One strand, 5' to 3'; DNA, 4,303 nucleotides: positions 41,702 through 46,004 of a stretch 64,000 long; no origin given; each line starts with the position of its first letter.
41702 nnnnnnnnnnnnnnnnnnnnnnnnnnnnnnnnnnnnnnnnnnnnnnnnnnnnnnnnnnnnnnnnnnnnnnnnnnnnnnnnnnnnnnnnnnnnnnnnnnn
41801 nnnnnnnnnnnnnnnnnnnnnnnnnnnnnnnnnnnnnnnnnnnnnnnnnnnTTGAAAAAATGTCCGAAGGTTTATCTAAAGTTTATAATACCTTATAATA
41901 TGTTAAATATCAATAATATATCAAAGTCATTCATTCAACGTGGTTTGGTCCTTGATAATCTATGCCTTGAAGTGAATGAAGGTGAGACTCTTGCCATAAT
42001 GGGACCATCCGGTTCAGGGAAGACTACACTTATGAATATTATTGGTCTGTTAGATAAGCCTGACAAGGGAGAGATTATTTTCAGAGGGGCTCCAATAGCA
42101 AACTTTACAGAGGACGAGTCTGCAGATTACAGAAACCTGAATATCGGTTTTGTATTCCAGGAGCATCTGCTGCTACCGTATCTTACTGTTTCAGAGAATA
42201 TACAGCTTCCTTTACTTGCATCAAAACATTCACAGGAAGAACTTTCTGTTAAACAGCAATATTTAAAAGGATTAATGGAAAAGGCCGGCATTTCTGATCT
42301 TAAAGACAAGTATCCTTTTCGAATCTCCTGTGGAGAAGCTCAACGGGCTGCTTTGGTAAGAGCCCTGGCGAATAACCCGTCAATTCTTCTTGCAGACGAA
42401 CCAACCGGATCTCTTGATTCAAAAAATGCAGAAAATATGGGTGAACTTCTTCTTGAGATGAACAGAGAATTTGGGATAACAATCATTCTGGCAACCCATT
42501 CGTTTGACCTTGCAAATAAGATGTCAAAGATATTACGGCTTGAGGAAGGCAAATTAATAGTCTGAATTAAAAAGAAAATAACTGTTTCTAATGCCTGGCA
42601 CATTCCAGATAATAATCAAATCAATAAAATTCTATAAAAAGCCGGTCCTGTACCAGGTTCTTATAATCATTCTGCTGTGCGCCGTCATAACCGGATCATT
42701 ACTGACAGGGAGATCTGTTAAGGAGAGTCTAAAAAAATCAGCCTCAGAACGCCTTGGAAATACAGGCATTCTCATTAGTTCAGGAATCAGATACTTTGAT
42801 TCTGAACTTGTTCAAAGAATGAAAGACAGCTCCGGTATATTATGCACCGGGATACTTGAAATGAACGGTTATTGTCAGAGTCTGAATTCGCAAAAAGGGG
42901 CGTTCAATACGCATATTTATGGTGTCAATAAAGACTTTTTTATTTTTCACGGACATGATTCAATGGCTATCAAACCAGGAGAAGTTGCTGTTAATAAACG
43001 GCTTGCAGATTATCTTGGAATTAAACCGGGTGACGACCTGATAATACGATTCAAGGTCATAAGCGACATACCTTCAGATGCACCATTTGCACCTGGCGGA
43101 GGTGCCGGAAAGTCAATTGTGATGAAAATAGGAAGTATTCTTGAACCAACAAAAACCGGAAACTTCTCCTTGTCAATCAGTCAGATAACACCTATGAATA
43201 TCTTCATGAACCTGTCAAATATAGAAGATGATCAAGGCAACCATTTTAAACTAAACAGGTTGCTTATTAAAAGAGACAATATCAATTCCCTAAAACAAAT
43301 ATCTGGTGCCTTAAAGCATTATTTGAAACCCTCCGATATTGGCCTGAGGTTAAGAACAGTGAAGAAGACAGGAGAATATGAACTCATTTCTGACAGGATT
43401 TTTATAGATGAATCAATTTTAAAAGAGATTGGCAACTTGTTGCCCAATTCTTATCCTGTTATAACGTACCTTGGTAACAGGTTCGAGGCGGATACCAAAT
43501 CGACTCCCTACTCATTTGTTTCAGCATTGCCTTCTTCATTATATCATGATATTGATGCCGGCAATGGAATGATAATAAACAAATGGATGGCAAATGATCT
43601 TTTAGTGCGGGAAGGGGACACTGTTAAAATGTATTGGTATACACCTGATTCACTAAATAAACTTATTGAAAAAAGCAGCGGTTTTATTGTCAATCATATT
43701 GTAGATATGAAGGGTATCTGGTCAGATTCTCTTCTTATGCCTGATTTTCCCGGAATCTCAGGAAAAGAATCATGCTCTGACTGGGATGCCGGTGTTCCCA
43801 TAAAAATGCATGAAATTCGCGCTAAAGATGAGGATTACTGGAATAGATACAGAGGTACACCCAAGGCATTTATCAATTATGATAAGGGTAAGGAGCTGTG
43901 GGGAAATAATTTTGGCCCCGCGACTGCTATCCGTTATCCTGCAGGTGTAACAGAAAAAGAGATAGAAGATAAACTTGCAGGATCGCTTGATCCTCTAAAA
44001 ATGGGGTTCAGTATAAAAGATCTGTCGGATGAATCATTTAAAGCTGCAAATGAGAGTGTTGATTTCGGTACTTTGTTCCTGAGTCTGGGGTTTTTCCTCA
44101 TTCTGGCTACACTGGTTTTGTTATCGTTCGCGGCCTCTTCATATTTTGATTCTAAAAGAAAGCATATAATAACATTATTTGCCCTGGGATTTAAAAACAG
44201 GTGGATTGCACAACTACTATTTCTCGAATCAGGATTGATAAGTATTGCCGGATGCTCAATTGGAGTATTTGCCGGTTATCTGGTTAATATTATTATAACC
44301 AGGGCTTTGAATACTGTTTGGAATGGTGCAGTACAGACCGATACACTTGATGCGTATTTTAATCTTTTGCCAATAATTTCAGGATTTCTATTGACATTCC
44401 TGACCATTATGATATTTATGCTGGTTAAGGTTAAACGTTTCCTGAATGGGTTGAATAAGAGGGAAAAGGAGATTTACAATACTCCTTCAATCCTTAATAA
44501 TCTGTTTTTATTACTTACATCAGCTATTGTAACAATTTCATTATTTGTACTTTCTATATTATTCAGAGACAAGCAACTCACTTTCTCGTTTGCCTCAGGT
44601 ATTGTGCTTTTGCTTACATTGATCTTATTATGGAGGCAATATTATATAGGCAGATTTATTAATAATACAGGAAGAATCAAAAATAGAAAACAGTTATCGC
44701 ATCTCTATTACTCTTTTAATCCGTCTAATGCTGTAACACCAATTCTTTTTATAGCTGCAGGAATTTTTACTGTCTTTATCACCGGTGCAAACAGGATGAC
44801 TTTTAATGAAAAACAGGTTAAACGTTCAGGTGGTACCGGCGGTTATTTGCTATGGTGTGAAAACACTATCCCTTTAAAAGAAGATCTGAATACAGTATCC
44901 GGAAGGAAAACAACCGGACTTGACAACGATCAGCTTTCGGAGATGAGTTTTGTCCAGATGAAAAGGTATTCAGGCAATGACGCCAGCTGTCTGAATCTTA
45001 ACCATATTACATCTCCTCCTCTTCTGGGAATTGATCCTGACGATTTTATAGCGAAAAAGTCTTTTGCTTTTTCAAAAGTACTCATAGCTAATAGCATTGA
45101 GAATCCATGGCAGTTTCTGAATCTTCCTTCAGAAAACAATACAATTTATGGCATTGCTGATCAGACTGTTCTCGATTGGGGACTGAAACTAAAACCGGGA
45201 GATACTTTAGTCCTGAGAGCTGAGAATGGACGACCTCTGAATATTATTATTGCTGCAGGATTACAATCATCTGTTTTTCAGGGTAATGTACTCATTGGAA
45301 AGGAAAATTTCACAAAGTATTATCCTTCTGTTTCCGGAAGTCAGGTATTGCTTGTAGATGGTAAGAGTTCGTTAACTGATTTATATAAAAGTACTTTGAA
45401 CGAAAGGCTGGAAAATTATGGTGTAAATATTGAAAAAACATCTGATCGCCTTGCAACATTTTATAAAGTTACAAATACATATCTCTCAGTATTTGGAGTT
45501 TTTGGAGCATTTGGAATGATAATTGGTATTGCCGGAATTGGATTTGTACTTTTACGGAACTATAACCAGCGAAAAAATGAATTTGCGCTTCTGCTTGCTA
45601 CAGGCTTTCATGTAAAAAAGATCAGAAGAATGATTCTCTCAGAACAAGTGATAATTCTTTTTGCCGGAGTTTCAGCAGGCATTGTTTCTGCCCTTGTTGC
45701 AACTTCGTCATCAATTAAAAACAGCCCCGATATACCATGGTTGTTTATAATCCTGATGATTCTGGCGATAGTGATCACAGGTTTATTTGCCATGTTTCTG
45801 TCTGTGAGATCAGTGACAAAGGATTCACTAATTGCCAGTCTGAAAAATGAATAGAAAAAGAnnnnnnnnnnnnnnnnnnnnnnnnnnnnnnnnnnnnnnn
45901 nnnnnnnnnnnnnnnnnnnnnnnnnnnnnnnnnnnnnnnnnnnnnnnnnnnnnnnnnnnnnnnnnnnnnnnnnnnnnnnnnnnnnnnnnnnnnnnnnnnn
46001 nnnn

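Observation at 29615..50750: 21-kb, 15-gene locus coupling six envelope beta-propellers to Fe-S/flavin/cupredoxin electron carriers, with no recognisable terminal enzyme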

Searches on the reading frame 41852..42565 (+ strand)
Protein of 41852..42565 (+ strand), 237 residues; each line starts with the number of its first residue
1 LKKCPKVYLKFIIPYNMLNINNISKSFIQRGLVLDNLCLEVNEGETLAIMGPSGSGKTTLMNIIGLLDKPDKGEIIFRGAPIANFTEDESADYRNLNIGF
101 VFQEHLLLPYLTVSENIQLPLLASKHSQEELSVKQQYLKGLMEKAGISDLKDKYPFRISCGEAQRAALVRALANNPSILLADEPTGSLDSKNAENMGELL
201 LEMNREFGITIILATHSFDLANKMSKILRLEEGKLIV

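Call 4: search_protein_families(library=pfam, proteins=[window:41852-42565:+], max_evalue=0.01)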
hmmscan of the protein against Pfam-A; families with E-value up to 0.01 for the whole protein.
window:41852-42565:+ (237 aa): 6 families
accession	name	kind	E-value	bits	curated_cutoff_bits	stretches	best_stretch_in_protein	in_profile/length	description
PF00005.33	ABC_tran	-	7.7e-32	111.2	25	1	34-185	1-136/137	ABC transporter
PF13304.12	AAA_21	-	3.2e-07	31.2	27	0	48-67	3-22/304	AAA domain, putative AbiEii toxin, Type IV TA system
PF02463.25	SMC_N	-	0.00094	19.1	40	0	157-230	136-211/220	RecF/RecN/SMC N terminal domain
PF13555.12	AAA_29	-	0.0013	18.9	27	1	39-61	17-39/61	P-loop containing region of AAA domain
PF20703.3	nSTAND1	-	0.0056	16.8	27.1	1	25-62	14-51/379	Novel STAND NTPase 1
PF13521.12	AAA_28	-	0.0084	16.8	27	0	48-63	3-18/164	AAA domain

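Call 10: search_protein_families(library=ncbifam, proteins=[window:41852-42565:+], max_evalue=0.001)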
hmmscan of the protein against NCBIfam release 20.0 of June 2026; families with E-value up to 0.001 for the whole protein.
window:41852-42565:+ (237 aa): 187 families (the best 25 are shown)
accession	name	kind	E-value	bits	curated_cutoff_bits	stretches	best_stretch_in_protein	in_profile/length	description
TIGR02211.1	LolD_lipo_ex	equivalog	7.2e-61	205.5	307.75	1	18-236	2-220/221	lipoprotein-releasing ABC transporter ATP-binding protein LolD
TIGR03608.1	L_ocin_972_ABC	subfamily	2.5e-57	193.7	254.85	1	20-230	1-206/206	putative bacteriocin export ABC transporter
NF008639.0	PRK11629.1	equivalog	4.4e-53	180.1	360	1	18-235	7-224/234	lipoprotein-releasing ABC transporter ATP-binding protein LolD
NF038007.1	ABC_ATP_DarD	equivalog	3.5e-51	173.8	375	1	17-235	1-218/218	darobactin export ABC transporter ATP-binding protein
NF007879.0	PRK10584.1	equivalog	8.3e-51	172.9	336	1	33-235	25-224/228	putative ABC transporter ATP-binding protein YbbA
TIGR02673.1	FtsE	equivalog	3.4e-49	167.4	264.85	1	17-234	1-214/214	cell division ATP-binding protein FtsE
TIGR03265.1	PhnT2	equivalog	2.2e-45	155.4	457.7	1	16-232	3-210/353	putative 2-aminoethylphosphonate ABC transporter ATP-binding protein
NF007826.0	PRK10535.1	equivalog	1.6e-44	152.2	966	1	17-236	4-222/648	macrolide ABC transporter ATP-binding protein/permease MacB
TIGR02982.1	heterocyst_DevA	subfamily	1.9e-44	151.9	295.8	1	29-235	16-219/220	ABC exporter ATP-binding subunit, DevA family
TIGR00968.1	3a0106s01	subfamily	2.4e-44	151.6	342.75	1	19-235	2-209/237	sulfate ABC transporter ATP-binding protein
NF040933.2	ABC_arch_GlcV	equivalog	9.5e-44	149.7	450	1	19-217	4-201/357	glucose ABC transporter ATP-binding protein GlcV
NF040840.2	tungstate_WtpC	equivalog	1.3e-43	149.7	440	1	17-233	1-207/347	tungstate ABC transporter ATP-binding protein WtpC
TIGR02315.1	ABC_phnC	equivalog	2.8e-43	148.1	266.1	1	17-236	1-225/243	phosphonate ABC transporter ATP-binding protein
TIGR02314.1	ABC_MetN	equivalog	5.2e-42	144.1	499.7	1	17-236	1-220/343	methionine ABC transporter ATP-binding protein MetN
NF043075.1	MMSYN1_0197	equivalog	6.6e-42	143.7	550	1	16-234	1-210/341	spermidine/putrescine ABC transporter ATP-binding protein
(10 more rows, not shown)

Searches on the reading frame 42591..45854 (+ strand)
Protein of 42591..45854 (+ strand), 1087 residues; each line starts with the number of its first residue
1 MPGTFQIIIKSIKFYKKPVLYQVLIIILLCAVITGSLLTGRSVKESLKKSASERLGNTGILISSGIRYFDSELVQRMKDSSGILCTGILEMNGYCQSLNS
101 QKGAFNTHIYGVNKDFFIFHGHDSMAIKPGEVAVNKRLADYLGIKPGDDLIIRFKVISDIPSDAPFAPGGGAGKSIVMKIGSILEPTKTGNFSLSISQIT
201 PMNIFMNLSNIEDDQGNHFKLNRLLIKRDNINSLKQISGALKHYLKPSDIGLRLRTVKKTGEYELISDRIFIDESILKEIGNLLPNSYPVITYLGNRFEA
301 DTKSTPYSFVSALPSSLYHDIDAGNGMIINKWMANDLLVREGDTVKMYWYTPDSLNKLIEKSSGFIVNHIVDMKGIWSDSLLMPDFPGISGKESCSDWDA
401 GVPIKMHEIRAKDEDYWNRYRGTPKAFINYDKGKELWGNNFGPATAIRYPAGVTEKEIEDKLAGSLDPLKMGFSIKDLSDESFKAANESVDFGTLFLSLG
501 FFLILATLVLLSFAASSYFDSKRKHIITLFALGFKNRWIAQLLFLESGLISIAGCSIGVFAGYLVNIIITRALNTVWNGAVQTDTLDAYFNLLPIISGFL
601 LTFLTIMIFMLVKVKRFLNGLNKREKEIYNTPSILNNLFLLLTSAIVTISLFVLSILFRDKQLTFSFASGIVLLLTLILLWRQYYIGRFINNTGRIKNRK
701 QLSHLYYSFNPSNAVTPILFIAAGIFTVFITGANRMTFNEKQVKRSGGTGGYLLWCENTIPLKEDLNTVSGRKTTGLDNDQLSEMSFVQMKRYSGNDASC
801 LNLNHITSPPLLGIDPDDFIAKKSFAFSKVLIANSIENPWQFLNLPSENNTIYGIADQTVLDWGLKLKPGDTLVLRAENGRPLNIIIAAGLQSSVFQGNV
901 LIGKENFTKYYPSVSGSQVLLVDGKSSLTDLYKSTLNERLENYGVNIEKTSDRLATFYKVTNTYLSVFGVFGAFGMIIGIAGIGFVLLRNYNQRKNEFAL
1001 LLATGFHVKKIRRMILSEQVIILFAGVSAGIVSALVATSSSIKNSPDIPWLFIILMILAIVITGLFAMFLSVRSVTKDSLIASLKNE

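Call 4: search_protein_families(library=pfam, proteins=[window:42591-45854:+], max_evalue=0.01)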
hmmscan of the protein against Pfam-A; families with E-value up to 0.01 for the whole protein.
window:42591-45854:+ (1087 aa): 1 family
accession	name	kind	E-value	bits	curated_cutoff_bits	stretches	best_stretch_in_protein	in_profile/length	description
PF02687.27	FtsX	-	2.4e-20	73.2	25.5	2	970-1079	2-119/120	FtsX-like permease C-terminal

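Call 10: search_protein_families(library=ncbifam, proteins=[window:42591-45854:+], max_evalue=0.001)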
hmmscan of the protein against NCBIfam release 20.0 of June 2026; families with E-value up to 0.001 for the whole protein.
window:42591-45854:+ (1087 aa): 1 family
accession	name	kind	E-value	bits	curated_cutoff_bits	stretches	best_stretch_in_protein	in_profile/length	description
TIGR03434.1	ADOP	subfamily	3e-11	42.2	622.3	1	946-1073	659-789/803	ADOP family duplicated permease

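Call 66: search_solved_structures(query=window:42591-45854:+, max_evalue=0.01)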
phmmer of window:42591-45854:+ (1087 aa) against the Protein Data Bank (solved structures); distinct sequences matched with E-value up to 0.01: 0.
